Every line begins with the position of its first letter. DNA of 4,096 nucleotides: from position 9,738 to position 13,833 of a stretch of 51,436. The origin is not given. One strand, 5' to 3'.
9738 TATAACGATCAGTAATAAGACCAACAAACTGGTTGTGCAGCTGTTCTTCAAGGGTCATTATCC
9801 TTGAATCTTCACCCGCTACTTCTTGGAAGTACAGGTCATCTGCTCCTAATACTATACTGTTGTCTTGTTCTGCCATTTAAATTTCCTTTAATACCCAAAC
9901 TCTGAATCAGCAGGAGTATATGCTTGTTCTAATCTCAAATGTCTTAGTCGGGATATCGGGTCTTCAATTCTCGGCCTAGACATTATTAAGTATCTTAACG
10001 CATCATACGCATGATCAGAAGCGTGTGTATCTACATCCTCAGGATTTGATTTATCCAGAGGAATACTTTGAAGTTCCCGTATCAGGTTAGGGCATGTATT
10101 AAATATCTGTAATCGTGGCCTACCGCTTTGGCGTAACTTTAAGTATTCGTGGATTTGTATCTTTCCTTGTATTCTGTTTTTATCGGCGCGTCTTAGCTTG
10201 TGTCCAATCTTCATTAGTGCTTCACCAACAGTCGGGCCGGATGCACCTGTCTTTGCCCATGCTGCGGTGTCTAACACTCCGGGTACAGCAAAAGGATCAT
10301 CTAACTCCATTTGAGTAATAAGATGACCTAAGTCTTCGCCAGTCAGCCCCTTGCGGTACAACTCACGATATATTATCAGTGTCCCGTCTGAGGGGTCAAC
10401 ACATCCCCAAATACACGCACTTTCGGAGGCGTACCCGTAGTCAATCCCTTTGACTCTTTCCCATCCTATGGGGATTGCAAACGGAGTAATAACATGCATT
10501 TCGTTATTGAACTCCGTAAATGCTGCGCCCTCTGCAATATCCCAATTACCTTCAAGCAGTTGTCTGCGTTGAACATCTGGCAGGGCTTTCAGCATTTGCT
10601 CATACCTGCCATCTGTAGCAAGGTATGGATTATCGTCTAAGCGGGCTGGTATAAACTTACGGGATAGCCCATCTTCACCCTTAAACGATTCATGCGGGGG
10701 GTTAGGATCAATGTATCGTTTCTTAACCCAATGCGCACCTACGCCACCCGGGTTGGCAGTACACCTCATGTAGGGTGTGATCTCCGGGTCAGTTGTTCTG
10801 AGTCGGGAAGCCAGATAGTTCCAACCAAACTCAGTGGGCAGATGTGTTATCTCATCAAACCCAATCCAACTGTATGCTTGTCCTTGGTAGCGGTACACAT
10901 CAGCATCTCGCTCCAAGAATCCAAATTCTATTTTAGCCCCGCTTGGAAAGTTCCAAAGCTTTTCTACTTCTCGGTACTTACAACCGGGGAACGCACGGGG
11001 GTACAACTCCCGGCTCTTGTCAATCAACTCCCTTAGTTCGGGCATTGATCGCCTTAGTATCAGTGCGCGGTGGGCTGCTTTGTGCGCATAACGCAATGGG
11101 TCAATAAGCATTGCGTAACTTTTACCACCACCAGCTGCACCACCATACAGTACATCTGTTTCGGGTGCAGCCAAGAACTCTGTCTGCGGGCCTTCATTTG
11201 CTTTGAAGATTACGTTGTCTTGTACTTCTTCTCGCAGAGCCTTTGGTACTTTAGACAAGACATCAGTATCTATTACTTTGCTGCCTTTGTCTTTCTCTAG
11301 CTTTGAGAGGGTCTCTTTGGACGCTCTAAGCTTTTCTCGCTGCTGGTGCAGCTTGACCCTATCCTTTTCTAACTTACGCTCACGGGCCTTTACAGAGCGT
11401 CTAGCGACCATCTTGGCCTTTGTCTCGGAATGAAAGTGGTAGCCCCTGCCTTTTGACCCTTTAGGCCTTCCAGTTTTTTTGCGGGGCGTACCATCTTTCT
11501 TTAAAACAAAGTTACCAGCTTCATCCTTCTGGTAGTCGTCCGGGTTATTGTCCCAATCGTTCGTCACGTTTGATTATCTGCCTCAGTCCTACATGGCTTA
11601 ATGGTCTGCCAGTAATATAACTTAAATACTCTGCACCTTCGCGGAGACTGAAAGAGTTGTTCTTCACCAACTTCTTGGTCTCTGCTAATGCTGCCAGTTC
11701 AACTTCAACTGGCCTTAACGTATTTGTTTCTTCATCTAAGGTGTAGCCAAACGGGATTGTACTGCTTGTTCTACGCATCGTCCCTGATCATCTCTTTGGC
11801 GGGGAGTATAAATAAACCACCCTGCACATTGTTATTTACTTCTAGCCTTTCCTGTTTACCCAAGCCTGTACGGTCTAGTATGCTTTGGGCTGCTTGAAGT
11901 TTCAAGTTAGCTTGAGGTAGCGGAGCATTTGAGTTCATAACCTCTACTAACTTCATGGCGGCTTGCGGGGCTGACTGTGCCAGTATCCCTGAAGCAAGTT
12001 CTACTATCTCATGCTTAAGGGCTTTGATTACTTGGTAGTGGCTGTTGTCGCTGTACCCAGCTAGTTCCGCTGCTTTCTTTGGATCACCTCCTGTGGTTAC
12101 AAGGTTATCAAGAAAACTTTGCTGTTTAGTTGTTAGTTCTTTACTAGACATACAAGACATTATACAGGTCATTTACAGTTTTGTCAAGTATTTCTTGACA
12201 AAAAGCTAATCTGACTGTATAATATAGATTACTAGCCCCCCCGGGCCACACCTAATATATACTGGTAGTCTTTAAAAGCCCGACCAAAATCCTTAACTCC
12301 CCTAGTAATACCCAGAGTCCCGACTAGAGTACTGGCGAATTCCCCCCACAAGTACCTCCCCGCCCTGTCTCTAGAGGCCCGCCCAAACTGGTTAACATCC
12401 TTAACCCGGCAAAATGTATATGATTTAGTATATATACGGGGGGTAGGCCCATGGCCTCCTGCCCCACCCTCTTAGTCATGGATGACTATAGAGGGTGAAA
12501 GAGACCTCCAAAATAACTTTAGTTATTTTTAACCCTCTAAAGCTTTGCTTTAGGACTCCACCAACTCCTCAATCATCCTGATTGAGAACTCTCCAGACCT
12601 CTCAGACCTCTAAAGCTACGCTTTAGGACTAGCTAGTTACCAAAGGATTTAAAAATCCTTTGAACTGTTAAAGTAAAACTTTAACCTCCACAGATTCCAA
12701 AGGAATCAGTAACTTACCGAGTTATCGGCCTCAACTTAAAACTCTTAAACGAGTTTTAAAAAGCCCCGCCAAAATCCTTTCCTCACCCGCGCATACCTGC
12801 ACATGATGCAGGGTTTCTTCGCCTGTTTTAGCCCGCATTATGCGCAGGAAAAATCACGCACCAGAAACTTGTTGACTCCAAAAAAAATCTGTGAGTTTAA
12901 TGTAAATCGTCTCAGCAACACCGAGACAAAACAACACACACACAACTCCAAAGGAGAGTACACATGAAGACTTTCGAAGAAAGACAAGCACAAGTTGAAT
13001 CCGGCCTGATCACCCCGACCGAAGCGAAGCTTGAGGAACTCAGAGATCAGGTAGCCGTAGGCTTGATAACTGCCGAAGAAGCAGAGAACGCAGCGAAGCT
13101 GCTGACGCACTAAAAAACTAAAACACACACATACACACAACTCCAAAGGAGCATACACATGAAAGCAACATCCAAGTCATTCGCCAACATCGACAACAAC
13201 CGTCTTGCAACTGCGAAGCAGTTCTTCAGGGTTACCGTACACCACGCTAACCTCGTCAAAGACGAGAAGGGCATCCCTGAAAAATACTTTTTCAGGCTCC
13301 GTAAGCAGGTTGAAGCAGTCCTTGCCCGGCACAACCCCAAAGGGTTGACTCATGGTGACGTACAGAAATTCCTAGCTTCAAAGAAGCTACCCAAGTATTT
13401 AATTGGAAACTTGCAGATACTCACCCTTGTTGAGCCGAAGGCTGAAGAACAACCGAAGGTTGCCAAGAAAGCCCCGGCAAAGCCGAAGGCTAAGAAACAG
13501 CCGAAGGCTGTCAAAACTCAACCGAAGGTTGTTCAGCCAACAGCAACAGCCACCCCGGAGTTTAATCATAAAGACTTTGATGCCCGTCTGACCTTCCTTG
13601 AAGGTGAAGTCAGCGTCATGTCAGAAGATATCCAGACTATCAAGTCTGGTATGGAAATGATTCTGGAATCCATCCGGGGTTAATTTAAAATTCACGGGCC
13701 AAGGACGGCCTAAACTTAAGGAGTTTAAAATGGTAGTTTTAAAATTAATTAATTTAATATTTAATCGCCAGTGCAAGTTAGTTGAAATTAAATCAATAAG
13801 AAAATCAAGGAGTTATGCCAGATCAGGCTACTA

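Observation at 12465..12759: Train of at least 10 consecutive short hairpins in the largest non-coding region: candidate large structured RNA, origin or packaging hub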

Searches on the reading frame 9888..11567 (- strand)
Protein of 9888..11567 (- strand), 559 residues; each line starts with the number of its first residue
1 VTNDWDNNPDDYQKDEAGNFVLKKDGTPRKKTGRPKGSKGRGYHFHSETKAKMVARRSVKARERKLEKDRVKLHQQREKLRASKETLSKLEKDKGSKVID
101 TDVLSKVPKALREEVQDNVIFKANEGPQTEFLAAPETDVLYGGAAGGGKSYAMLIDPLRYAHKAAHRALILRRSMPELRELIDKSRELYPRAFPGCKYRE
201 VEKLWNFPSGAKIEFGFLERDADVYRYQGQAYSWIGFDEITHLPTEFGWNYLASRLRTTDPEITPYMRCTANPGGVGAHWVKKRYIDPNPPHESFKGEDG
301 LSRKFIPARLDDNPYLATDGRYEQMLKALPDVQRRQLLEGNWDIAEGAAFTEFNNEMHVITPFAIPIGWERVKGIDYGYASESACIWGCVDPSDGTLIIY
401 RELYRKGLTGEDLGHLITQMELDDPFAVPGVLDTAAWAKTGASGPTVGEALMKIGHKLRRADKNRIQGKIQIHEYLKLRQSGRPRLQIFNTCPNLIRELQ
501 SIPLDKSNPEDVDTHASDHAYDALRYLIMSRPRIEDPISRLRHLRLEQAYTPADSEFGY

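Call 9: search_protein_families(library=pfam, proteins=[window:9888-11567:-], max_evalue=0.01)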
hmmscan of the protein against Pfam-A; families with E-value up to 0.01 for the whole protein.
window:9888-11567:- (559 aa): 2 families
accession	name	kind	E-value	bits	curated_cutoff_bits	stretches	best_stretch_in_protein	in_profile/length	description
PF03237.21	Terminase_6N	-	7.1e-11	42.6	22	1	141-354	2-212/215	Terminase large subunit, T4likevirus-type, N-terminal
PF04466.19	Terminase_3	-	4e-05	23.7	23.2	1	138-317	5-176/201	Phage terminase large subunit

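Call 10: search_protein_families(library=phrogs, proteins=[window:9888-11567:-], max_evalue=0.001)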
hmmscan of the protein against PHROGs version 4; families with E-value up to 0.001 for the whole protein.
window:9888-11567:- (559 aa): 5 families
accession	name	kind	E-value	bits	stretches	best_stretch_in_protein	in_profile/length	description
phrog_979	-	head and packaging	9.3e-66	223.8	2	47-282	82-311/642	terminase large subunit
phrog_2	-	head and packaging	1.7e-36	127.3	1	68-536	243-598/807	terminase large subunit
phrog_9526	-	head and packaging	1.4e-22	81.5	1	118-306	5-197/280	terminase large subunit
phrog_5653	-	head and packaging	7.3e-18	66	1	340-534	1-183/199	terminase large subunit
phrog_10250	-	head and packaging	2.3e-08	35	1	334-531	10-215/228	terminase large subunit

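Call 15: search_dna_similar(query=window:9888-11567:-, collection=phages, mode=protein, max_rows=25)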
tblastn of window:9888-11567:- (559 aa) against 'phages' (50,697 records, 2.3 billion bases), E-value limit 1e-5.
Records with a match: 1749; places in all: 1752; records where one place covers at least 80% of the query: 20.
Best place of each record, by identity: 60-80% 3; <60% 1746.
By first word of the organism name: Pseudomonas 434; Escherichia 228; Salmonella 145; Vibrio 144; Rheinheimera 112; Arthrobacter 72; Acinetobacter 53; Xanthomonas 41; Stenotrophomonas 38; Erwinia 37; and 79 more.
By host as written in the record: - 211; Pseudomonas aeruginosa 148; Rheinheimera sp. BAL341 112; Escherichia coli 70; Pseudomonas aeruginosa PAO1 69; Arthrobacter sp. ATCC 21022 54; Escherichia coli K-12 MG1655 35; Pseudomonas sp. 22; and 453 more.
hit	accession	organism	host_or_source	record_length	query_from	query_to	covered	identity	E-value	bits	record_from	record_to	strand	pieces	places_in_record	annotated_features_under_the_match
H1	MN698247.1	Pelagibacter phage HTVC115P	Candidatus Pelagibacter sp. HTCC7211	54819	32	559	94%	66.0%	0e+0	723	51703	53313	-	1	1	terminase large subunit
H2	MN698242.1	Pelagibacter phage HTVC103P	Candidatus Pelagibacter sp. HTCC7211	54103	41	559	93%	63.1%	0e+0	680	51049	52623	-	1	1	terminase large subunit | hypothetical protein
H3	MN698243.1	Pelagibacter phage HTVC104P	Candidatus Pelagibacter sp. HTCC7211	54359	41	559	93%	63.1%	0e+0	679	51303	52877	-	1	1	terminase large subunit | hypothetical protein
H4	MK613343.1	Roseobacter phage CRP-1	Rhodobacteraceae bacterium FZCC0023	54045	40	559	93%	47.6%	8e-144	464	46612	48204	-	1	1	terminase large subunit | hypothetical protein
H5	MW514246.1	Roseobacter phage CRP-9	Rhodobacteraceae bacterium FZCC0023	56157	42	559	93%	45.5%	3e-131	428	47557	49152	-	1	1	terminase large subunit | hypothetical protein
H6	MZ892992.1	Roseobacter phage CRP-738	Rhodobacteraceae bacterium FZCC0089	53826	56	559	90%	46.0%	4e-133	433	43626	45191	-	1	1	terminase large subunit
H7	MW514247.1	Roseobacter phage CRP-13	Rhodobacteraceae bacterium FZCC0023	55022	71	559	87%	47.3%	2e-135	440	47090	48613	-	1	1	terminase large subunit | hypothetical protein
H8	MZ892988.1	Roseobacter phage CRP-212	Rhodobacteraceae bacterium FZCC0040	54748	30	559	95%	43.6%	6e-126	413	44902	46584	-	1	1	terminase large subunit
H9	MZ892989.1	Roseobacter phage CRP-235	Rhodobacteraceae bacterium FZCC0040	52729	67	559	88%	46.4%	4e-130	425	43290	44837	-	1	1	terminase large subunit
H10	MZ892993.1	Pelagibacter phage HTVC033P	Candidatus Pelagibacter sp. HTCC1062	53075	52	559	91%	45.0%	5e-140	453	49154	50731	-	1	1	terminase large subunit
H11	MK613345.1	Roseobacter phage CRP-3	Rhodobacteraceae bacterium FZCC0040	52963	30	559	95%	43.0%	6e-127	416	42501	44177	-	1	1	terminase large subunit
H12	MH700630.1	Sinorhizobium phage phiM6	Sinorhizobium meliloti 1021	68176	53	559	91%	43.8%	6e-127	416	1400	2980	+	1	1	terminase large subunit | phoH: phosphate-starvation inducible protein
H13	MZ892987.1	Roseobacter phage CRP-207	Rhodobacteraceae bacterium FZCC0040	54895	62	559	89%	44.2%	2e-127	417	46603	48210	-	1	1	terminase large subunit | hypothetical protein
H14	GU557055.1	Puniceispirillum phage HMO-2011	Candidatus Puniceispirillum marinum ...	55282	113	559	80%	49.2%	2e-134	437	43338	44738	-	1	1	phage terminase large subunit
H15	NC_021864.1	Puniceispirillum phage HMO-2011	Candidatus Puniceispirillum marinum ...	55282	113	559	80%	49.2%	2e-134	437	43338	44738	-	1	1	terminase large subunit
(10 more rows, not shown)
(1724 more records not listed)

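Call 20: get_annotated_region(hit=H4, flank=6000)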
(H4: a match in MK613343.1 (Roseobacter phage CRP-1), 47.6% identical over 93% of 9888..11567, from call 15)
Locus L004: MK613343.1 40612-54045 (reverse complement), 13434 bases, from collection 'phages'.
description: Roseobacter phage CRP-1, complete genome.
organism: Roseobacter phage CRP-1 (NCBI taxid 2559280)
taxonomy: Viruses; Duplodnaviria; Heunggongvirae; Uroviricota; Caudoviricetes
host: Rhodobacteraceae bacterium FZCC0023; source: East Sea of China; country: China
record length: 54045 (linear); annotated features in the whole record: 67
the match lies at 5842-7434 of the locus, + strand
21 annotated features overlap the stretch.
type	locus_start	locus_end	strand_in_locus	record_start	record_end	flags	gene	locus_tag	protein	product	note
CDS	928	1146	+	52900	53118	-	-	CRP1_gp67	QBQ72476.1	hypothetical protein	-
CDS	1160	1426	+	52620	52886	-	-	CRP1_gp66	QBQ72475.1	hypothetical protein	-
CDS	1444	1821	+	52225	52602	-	-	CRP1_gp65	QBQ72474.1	hypothetical protein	-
CDS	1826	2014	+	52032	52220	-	-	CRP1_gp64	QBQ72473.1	hypothetical protein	-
CDS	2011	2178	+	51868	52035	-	-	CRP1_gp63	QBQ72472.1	hypothetical protein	-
CDS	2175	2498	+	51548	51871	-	-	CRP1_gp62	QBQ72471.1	hypothetical protein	-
CDS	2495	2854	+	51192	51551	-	-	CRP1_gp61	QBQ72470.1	hypothetical protein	-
CDS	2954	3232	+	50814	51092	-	-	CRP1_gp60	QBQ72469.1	hypothetical protein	-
CDS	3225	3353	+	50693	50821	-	-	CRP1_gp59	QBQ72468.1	hypothetical protein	-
CDS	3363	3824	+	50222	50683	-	-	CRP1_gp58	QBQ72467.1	hypothetical protein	-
CDS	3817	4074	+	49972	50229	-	-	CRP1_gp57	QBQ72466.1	hypothetical protein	-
CDS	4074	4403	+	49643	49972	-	-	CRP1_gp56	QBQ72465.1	hypothetical protein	-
CDS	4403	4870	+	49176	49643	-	-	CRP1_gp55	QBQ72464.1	putative endolysin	-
CDS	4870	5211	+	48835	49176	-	-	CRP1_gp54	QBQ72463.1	hypothetical protein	-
CDS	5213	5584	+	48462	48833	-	-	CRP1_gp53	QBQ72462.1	terminase small subunit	-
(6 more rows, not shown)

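Call 60: search_dna_similar(query=window:9888-11567:-, collection=phages, mode=protein, max_rows=60, rows=spread)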
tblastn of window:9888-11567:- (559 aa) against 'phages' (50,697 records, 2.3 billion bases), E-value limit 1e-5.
Records with a match: 1749; places in all: 1752; records where one place covers at least 80% of the query: 20.
Best place of each record, by identity: 60-80% 3; <60% 1746.
By first word of the organism name: Pseudomonas 434; Escherichia 228; Salmonella 145; Vibrio 144; Rheinheimera 112; Arthrobacter 72; Acinetobacter 53; Xanthomonas 41; Stenotrophomonas 38; Erwinia 37; and 79 more.
By host as written in the record: - 211; Pseudomonas aeruginosa 148; Rheinheimera sp. BAL341 112; Escherichia coli 70; Pseudomonas aeruginosa PAO1 69; Arthrobacter sp. ATCC 21022 54; Escherichia coli K-12 MG1655 35; Pseudomonas sp. 22; and 453 more.
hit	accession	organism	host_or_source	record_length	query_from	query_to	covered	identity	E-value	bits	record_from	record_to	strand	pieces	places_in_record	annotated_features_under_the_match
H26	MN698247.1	Pelagibacter phage HTVC115P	Candidatus Pelagibacter sp. HTCC7211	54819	32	559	94%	66.0%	0e+0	723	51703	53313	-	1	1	terminase large subunit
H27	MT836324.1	Bacteriophage sp.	human fecal samples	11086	128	538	74%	39.4%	2e-82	286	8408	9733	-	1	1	record has no annotation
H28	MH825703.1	Arthrobacter phage LeeroyJ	Arthrobacter sp. ATCC 21022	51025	121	528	73%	37.1%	8e-68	244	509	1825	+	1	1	2: terminase large subunit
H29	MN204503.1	Arthrobacter phage Linus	Arthrobacter sp. ATCC 21022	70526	121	529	73%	36.2%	7e-64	233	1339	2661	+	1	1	3: terminase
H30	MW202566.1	Caudoviricetes sp.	Manatee Spring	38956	166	547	68%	32.4%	3e-46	181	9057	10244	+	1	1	large subunit terminase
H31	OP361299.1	Pseudomonas phage phiH2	Pseudomonas sp. PA14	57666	104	526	76%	28.0%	1e-37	154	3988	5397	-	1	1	terminase large subunit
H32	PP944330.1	Pseudomonas phage phi_M6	Pseudomonas aeruginosa PAO1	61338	126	533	73%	28.4%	1e-33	142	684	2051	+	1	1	terminase large subunit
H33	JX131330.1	Pseudomonas phage MP1412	Pseudomonas aeruginosa PAO1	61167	126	533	73%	28.4%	2e-33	142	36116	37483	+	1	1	terminase, large subunit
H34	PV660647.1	Salmonella phage vB_SE1_KM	Salmonella enterica subsp. enterica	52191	128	529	72%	28.4%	2e-33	142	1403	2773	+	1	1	terminase large subunit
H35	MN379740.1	Salmonella phage 8-19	Salmonella enterica subsp. enterica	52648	128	529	72%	28.0%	4e-34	144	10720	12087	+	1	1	terminase large subunit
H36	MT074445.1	Salmonella phage renfri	Salmonella enterica subsp. enterica ...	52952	128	529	72%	27.8%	6e-34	143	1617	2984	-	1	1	terminase large subunit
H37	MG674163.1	Acinetobacter phage SH-Ab 15497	Acinetobacter baumannii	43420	128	526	71%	27.6%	2e-29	130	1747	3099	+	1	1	terminase large subunit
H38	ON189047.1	Xanthomonas phage Mallos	Xanthomonas translucens pv. translucens ...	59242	126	526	72%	26.8%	9e-28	124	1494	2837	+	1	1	terminase large subunit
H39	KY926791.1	Salmonella phage SE1Kor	Salmonella enterica subsp. enterica ...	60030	119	533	74%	25.5%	1e-20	102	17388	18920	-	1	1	terminase large subunit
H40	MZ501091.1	Escherichia phage KurtStettler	Escherichia coli K-12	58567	119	531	74%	25.5%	1e-28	127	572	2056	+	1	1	terminase large subunit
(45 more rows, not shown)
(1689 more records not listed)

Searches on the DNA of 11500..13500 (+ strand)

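Call 4: search_dna_similar(query=window:12150-12970:+, collection=phages, mode=distant, max_rows=30)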
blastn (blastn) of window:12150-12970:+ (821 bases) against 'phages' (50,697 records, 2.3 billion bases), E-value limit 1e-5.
No match.

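Call 5: search_rna_families(source=window, start=11500, end=13500, threshold=evalue, max_evalue=10)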
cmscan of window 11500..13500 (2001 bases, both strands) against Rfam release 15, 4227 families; matches with E-value up to 10: 8.
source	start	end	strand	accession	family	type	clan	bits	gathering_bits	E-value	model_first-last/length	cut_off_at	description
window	12780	12867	-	RF00801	mir-280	Gene; miRNA;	-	20.4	70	1.7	1-83/83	no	mir-280 microRNA precursor family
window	12332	12378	+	RF00192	BLV_package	Cis-reg;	-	19.5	70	0.32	1-55/55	no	Bovine leukaemia virus RNA packaging signal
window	12480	12547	-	RF00684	mir-122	Gene; miRNA;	-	19.4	70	0.79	1-73/73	no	mir-122 microRNA precursor family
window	11640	11686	+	RF03607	mir-9447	Gene; miRNA;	-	18.2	67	3.4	1-68/68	no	mir-9447 microRNA precursor family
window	12465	12497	-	RF03871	mir-5681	Gene; miRNA;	-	17.1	88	4.2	14-48/61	no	mir-5681 microRNA precursor family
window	12422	12562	-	RF03546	Flavivirus-5UTR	Cis-reg;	CL00129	16.6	80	2.6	1-156/156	no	Flavivirus 5' UTR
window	12465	12497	+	RF03871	mir-5681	Gene; miRNA;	-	16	88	8.8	14-48/61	no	mir-5681 microRNA precursor family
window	11631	11793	+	RF01449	S_pombe_snR100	Gene; snRNA; snoRNA; HACA-box;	-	12.1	80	8.7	1-187/187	no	small nucleolar RNA snR100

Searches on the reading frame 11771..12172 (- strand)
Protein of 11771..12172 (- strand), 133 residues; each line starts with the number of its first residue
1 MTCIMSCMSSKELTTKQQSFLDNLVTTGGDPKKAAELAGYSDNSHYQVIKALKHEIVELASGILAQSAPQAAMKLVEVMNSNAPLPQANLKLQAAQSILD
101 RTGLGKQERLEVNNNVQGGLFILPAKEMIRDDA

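Call 9: search_protein_families(library=pfam, proteins=[window:11771-12172:-], max_evalue=0.01)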
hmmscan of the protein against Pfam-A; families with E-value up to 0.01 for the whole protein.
window:11771-12172:- (133 aa): 1 family
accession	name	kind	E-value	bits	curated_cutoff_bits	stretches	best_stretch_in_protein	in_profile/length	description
PF03592.21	Terminase_2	-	0.0062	17.6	26.1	0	13-48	1-35/141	Terminase small subunit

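Call 10: search_protein_families(library=phrogs, proteins=[window:11771-12172:-], max_evalue=0.001)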
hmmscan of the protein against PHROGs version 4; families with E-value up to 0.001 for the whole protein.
window:11771-12172:- (133 aa): 4 families
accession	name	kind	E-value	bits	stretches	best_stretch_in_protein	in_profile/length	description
phrog_2538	-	head and packaging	1.1e-06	29.8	1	12-114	2-103/129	terminase small subunit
phrog_51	-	head and packaging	5.7e-06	27.2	1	5-46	81-122/261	terminase small subunit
phrog_17390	-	unknown function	0.00016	22.5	1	12-47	2-36/69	-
phrog_3288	-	transcription regulation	0.00018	21.4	1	4-77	346-418/531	transcriptional regulator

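Call 22: find_related_loci(query=window:11771-12151:-, collection=viral_contigs, flank=4000)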
Query window:11771-12151:- (126 aa) in viral_contigs; peptide patterns used: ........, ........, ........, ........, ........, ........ (x = any residue, [..] = any of these).
217 stretches matched a pattern; 209 encode a relative of the query (tblastn E <= 1e-3); the best 80 are kept; 80 distinct loci.
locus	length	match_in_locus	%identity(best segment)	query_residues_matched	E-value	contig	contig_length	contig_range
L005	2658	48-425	100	1-126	3e-83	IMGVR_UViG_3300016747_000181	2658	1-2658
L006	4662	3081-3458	98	1-126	2e-80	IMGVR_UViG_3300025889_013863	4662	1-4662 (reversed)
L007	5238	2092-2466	96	1-125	8e-79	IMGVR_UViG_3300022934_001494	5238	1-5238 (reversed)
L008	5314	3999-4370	95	3-126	9e-78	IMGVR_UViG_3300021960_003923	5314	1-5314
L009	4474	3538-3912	95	1-125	6e-78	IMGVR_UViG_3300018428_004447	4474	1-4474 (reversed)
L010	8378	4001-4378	93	1-126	5e-77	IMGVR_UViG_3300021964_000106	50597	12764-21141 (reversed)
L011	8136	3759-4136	93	1-126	5e-77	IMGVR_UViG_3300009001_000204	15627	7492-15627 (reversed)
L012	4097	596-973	84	1-126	2e-71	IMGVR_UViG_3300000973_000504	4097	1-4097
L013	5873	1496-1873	84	1-126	2e-71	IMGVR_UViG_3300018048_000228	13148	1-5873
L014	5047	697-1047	80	3-119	1e-62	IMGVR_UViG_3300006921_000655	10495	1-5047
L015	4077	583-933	81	3-119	1e-62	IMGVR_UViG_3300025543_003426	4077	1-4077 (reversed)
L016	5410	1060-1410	81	3-119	1e-62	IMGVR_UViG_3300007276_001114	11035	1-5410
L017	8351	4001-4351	80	3-119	2e-62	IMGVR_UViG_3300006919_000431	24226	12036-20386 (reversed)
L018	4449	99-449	81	3-119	1e-62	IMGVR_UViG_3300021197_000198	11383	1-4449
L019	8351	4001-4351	81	3-119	1e-62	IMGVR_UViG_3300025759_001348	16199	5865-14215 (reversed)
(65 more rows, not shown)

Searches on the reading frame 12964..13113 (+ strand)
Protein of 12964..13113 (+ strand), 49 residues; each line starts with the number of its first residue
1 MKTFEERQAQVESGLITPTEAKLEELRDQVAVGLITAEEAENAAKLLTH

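Call 9: search_protein_families(library=pfam, proteins=[window:12964-13113:+], max_evalue=0.01)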
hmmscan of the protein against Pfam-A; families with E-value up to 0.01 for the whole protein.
window:12964-13113:+ (49 aa): 1 family
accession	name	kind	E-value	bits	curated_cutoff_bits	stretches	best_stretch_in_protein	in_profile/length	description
PF09851.14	SHOCT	-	0.0093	16.1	27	0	22-39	2-19/28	Short C-terminal domain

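Call 10: search_protein_families(library=phrogs, proteins=[window:12964-13113:+], max_evalue=0.001)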
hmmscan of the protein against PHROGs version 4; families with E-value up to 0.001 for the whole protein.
window:12964-13113:+ (49 aa): 0 families

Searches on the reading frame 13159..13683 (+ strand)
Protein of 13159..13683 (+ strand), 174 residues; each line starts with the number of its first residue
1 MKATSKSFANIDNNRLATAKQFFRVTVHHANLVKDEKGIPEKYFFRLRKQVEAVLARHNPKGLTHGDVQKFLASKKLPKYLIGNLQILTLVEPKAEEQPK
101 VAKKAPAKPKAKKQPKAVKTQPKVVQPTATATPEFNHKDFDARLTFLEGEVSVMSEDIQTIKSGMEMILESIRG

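Call 9: search_protein_families(library=pfam, proteins=[window:13159-13683:+], max_evalue=0.01)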
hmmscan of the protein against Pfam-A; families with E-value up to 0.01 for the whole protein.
window:13159-13683:+ (174 aa): 0 families

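Call 10: search_protein_families(library=phrogs, proteins=[window:13159-13683:+], max_evalue=0.001)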
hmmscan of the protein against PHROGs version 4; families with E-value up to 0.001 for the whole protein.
window:13159-13683:+ (174 aa): 0 families

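Call 73: find_related_loci(query=window:13159-13683:+, collection=viral_contigs, flank=2500)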
Query window:13159-13683:+ (174 aa) in viral_contigs; peptide patterns used: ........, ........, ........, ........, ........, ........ (x = any residue, [..] = any of these).
12 stretches matched a pattern; 8 encode a relative of the query (tblastn E <= 1e-3); 8 distinct loci.
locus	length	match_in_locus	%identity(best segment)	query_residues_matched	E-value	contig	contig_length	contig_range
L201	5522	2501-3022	84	1-174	4e-85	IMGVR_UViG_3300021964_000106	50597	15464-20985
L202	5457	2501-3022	83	1-174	1e-84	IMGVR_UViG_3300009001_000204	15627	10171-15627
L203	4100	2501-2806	36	7-117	6e-12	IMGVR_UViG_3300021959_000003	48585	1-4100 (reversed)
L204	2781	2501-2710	38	8-78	4e-8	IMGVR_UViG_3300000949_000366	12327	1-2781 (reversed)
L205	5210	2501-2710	38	8-78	7e-8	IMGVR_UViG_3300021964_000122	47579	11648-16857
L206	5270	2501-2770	34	8-92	3e-6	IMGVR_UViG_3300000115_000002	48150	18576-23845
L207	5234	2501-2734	40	7-79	3e-5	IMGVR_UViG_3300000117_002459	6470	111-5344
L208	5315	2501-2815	31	7-110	4e-5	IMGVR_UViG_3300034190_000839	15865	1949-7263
